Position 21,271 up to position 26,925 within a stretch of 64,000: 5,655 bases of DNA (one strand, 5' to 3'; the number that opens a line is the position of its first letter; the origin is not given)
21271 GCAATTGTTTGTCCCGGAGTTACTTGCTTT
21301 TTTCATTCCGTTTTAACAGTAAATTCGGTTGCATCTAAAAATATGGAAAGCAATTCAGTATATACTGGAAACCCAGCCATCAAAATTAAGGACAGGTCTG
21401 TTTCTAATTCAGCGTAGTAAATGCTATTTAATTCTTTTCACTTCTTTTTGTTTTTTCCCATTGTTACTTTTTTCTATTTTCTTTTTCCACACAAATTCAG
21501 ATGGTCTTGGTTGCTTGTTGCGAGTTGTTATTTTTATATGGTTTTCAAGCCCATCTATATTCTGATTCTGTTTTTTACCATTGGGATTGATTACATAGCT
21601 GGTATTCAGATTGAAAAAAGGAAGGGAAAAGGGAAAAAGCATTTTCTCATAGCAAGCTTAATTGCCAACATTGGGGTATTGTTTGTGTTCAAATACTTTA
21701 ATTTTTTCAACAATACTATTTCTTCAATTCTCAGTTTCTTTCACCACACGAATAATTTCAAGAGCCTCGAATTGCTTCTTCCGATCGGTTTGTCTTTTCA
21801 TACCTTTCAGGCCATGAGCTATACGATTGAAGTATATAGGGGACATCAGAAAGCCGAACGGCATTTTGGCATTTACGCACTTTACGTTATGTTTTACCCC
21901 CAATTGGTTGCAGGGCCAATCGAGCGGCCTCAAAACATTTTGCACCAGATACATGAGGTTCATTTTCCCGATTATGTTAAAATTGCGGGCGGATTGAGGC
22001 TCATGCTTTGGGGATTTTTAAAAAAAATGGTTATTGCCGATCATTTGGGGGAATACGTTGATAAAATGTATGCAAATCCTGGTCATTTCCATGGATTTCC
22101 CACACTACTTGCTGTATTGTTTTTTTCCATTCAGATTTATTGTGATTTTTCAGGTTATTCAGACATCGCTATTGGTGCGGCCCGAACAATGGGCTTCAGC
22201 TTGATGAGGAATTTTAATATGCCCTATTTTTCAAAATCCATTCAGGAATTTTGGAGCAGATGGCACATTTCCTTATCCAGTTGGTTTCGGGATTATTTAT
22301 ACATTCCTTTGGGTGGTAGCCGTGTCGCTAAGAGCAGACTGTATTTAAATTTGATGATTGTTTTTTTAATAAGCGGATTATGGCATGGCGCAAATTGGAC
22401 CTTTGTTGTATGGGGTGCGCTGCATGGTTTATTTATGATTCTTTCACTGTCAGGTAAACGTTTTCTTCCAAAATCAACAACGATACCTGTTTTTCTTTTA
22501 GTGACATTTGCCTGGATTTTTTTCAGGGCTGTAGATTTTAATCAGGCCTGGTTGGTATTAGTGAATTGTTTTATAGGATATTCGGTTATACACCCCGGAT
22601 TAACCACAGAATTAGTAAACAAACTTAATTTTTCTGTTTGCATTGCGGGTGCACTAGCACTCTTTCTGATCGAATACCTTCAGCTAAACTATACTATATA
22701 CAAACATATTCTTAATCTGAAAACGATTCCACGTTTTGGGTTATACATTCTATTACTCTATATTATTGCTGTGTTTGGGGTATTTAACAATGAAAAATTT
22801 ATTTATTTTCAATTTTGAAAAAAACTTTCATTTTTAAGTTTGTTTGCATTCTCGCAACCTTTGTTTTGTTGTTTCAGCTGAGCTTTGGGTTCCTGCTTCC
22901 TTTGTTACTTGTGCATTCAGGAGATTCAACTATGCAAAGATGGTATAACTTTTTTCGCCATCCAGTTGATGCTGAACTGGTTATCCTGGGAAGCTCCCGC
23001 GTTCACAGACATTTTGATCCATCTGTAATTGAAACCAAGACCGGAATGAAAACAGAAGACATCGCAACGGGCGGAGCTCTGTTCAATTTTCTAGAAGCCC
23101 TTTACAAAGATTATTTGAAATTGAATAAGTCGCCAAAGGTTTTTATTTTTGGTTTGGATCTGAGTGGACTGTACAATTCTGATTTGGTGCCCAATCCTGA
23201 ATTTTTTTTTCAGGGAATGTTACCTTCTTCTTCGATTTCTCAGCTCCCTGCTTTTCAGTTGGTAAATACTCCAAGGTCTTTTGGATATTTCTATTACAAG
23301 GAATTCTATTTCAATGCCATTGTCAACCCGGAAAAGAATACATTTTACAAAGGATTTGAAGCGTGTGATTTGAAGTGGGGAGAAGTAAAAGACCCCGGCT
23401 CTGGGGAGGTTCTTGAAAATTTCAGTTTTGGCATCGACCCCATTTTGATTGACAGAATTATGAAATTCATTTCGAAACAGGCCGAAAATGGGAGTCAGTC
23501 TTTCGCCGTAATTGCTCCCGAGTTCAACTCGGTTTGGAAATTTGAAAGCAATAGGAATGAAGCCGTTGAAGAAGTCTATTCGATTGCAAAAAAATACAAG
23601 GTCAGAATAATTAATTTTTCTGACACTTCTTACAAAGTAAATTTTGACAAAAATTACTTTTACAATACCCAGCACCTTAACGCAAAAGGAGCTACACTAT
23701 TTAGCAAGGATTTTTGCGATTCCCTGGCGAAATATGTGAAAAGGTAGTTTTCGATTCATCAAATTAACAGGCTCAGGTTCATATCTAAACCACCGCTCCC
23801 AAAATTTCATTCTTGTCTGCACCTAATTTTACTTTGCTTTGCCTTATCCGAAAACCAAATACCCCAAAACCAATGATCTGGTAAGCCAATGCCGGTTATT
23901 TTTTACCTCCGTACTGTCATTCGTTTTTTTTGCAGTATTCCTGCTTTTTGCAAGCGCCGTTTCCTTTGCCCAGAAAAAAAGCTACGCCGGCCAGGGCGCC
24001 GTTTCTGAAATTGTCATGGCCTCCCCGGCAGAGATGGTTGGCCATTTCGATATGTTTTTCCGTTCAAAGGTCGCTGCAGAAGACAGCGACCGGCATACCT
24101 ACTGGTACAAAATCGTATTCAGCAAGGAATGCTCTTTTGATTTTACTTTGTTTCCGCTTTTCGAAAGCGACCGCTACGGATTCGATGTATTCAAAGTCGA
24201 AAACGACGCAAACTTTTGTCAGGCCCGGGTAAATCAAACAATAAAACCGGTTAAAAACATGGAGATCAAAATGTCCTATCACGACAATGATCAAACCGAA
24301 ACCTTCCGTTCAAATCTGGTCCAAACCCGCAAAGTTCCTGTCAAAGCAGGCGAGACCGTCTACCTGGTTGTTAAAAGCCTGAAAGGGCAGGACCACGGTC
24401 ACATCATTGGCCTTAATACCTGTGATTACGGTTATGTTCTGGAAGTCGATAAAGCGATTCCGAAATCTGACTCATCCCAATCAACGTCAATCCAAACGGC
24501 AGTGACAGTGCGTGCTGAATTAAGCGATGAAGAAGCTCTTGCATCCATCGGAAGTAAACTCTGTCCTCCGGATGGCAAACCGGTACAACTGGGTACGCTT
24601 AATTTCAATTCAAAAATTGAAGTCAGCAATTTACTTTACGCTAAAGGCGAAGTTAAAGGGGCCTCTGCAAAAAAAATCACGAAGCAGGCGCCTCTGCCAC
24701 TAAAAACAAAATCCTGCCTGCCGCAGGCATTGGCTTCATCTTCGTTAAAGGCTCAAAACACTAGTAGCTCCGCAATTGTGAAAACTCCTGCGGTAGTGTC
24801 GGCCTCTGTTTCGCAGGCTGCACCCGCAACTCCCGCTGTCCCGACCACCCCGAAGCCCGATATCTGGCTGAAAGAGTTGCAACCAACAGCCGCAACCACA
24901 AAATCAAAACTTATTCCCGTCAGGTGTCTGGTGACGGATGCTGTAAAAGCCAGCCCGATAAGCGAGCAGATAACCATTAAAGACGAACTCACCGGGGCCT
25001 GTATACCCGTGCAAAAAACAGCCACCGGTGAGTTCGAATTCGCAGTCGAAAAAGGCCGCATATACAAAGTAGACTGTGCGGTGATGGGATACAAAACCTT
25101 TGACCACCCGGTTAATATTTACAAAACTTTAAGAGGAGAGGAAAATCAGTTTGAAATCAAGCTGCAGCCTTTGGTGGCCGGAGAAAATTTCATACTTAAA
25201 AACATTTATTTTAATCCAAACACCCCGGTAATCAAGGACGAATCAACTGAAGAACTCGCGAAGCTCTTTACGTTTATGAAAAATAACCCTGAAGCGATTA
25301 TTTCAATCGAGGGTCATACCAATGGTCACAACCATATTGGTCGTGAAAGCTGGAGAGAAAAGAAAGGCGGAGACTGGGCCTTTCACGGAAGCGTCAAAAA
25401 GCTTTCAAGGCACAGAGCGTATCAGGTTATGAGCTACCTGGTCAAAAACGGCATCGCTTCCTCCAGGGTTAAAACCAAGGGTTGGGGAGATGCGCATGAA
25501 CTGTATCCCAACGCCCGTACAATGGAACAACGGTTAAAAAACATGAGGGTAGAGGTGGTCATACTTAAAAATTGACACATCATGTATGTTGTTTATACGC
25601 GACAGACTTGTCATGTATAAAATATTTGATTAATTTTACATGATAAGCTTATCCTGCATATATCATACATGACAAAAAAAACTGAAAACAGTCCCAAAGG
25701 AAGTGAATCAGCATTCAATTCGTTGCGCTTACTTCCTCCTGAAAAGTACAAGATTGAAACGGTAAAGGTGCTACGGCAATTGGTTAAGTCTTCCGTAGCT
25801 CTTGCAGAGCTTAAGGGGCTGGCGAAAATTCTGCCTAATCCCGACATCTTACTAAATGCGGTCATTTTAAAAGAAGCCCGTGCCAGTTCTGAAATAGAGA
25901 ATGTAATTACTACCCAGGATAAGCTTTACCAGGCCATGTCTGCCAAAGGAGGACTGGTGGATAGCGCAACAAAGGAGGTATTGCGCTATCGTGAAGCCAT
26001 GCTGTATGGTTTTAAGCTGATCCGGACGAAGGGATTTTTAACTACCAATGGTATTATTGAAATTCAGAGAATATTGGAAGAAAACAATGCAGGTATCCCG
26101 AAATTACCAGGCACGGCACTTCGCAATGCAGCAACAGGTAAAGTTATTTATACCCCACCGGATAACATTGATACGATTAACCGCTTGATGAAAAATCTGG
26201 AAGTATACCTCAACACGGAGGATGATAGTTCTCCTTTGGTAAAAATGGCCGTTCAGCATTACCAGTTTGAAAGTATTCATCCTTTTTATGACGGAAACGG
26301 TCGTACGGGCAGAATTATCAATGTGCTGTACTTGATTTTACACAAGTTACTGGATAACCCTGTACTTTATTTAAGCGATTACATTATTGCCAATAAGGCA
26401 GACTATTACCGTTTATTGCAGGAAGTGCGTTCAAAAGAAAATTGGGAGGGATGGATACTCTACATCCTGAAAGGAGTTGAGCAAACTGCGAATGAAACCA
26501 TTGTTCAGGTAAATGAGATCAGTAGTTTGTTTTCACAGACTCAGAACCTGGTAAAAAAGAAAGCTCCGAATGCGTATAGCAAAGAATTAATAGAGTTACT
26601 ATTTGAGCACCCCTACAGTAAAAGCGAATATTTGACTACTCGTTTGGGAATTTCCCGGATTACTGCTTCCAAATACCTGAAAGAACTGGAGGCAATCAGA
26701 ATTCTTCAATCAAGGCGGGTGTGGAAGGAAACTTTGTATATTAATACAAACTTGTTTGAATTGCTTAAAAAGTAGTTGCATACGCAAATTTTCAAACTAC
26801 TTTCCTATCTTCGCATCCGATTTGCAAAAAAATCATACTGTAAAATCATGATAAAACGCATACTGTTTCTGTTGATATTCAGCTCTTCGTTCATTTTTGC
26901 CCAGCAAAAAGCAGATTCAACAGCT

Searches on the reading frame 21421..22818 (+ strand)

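Call 88: search_protein_families(library=pfam, proteins=[window:21421-22818:+], max_evalue=0.001)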
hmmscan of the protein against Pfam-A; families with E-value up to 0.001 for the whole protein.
window:21421-22818:+ (465 aa): 2 families
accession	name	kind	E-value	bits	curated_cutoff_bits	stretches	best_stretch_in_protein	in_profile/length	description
PF03062.24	MBOAT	-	6.7e-24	85.2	27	1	152-353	84-305/337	MBOAT, membrane-bound O-acyltransferase family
PF13813.11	MBOAT_2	-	4.3e-07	30.6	25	1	265-324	5-66/85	Membrane bound O-acyl transferase family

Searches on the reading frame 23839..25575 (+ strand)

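Call 3: search_protein_families(library=pfam, proteins=[window:23839-25575:+], max_evalue=1)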
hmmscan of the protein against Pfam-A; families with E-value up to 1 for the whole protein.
window:23839-25575:+ (578 aa): 2 families
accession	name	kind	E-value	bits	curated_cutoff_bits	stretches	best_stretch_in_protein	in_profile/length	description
PF00691.25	OmpA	-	6.5e-13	49.3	27.2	1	457-561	1-91/98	OmpA family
PF05564.17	Auxin_repressed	-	0.14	13.3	25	1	301-352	29-81/117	Dormancy/auxin associated protein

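Call 4: search_protein_families(library=ncbifam, proteins=[window:23839-25575:+], max_evalue=1)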
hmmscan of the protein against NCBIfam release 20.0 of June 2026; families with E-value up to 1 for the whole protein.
window:23839-25575:+ (578 aa): 29 families (the best 25 are shown)
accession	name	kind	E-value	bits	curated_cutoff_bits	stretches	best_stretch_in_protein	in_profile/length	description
NF053611.1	YiaD_Gzip_OmpA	equivalog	4e-15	56.1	175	2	520-575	152-206/206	YiaD family glycine zipper/OmpA-like lipoprotein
NF053607.1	CHU_0125_OmpA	equivalog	4.6e-15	55.2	620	1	434-576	511-637/639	CHU_0125 family OmpA-like outer membrane integrity protein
NF052230.1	T9SS_PorE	exception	2.1e-13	49.4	600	1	391-553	454-598/648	PorE family type IX secretion system protein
NF053613.1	OMP_toxin_LptF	equivalog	2e-10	40.8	400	1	455-575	142-245/256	lipotoxin F family OmpA-related lipoprotein LptF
NF053612.1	anchor_PA1041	equivalog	1.2e-08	35.2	250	1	453-575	127-235/236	PA1041 family peptidoglycan-binding anchor lipoprotein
NF006541.1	PRK09038.1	equivalog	3.2e-08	33.5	283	1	452-578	139-251/253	flagellar motor protein MotD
NF045787.1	OmpABordt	equivalog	5.2e-08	32.8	200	1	520-576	135-190/194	outer membrane protein OmpA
NF006285.1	PRK08457.1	equivalog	9.2e-08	32.2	250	1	521-575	179-230/253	flagellar motor protein MotB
NF006508.0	PRK08944.1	subfamily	2.8e-07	30.1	259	1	485-577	209-289/304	MotB family protein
TIGR03350.1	type_VI_ompA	equivalog_domain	3.4e-07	30.3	139.8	1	520-575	83-137/137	type VI secretion system protein TssL, long form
NF005999.0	PRK08126.1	subfamily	4.2e-07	29.1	571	1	519-575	375-430/432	hypothetical protein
NF033763.1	exchanger_TraB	exception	1e-06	27.1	700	1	451-576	389-498/522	outer membrane exchange protein TraB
NF053585.1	OMP_LP_YfiB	equivalog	1.1e-06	28.6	128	1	520-576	106-161/163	outer membrane lipoprotein YfiB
TIGR03789.1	pdsO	hypoth_equivalog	2.2e-06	27.5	152.2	1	449-571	134-239/243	sortase-associated OmpA-like protein PdsO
TIGR02802.1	Pal_lipo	equivalog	4e-06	26.9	125.35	2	456-495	2-41/104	peptidoglycan-associated lipoprotein Pal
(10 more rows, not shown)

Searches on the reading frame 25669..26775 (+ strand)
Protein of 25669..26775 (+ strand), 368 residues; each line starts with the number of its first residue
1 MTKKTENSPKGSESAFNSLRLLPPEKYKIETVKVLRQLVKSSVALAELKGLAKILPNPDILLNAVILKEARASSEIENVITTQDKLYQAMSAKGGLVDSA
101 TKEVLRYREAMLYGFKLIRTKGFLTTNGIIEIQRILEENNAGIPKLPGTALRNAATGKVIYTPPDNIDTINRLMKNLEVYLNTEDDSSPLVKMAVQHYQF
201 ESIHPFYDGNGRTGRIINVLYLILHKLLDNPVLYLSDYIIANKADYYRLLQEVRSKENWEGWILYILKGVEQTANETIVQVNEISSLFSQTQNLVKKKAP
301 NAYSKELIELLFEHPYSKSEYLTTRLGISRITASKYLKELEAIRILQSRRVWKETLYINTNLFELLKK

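Call 3: search_protein_families(library=pfam, proteins=[window:25669-26775:+], max_evalue=1)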
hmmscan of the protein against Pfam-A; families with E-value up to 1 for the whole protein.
window:25669-26775:+ (368 aa): 6 families
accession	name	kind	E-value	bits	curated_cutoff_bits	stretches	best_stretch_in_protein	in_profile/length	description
PF13784.11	Fic_N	-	1.3e-24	86.5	26.7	1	35-116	1-82/82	Fic/DOC family N-terminal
PF21248.3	SoFic-like_C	-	4.5e-23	81.7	27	1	287-362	1-76/76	Protein adenylyltransferase SoFic-like, C-terminal domain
PF02661.23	Fic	-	2.7e-17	63.8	24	1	124-222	2-93/93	Fic/DOC family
PF08279.18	HTH_11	-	0.003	17.8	25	1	306-343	4-42/55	HTH domain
PF13412.12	HTH_24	-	0.009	16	21.9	1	303-342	4-43/48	Winged helix-turn-helix DNA-binding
PF25213.1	HVO_A0261_N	-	0.073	13.4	35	1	306-347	15-55/86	HVO_A0261 N-terminal domain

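Call 4: search_protein_families(library=ncbifam, proteins=[window:25669-26775:+], max_evalue=1)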
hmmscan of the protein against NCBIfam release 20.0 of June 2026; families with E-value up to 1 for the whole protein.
window:25669-26775:+ (368 aa): 8 families
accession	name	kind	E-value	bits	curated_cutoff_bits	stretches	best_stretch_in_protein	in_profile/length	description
NF046030.1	ProtAdlyltaseSoFic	equivalog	7.1e-123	410.1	550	1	13-367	4-356/361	protein adenylyltransferase Fic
NF041381.1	XopAC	subfamily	0.0026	16.5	450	1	124-216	304-405/451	XopAC/AvrAC family type III secretion system effector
TIGR02613.1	mob_myst_B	hypoth_equivalog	0.0057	16.6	124.4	1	194-230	112-147/186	mobile mystery protein B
NF046029.1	ProtAdlyltaseNmFic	equivalog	0.027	14.2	230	1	200-247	93-134/177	protein adenylyltransferase Fic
NF008273.0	PRK11050.1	equivalog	0.027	14.1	153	1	272-349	10-87/156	manganese-binding transcriptional regulator MntR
NF033788.1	HTH_metalloreg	subfamily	0.045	13.6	55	1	308-357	17-66/77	metalloregulator ArsR/SmtB family transcription factor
TIGR01550.1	DOC_P1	subfamily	0.074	13.2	38.65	1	191-224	53-84/122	type II toxin-antitoxin system death-on-curing family toxin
NF047773.1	phas_rel_Lepto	domain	0.19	11.5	35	1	75-106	21-52/68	phasin-related domain-containing protein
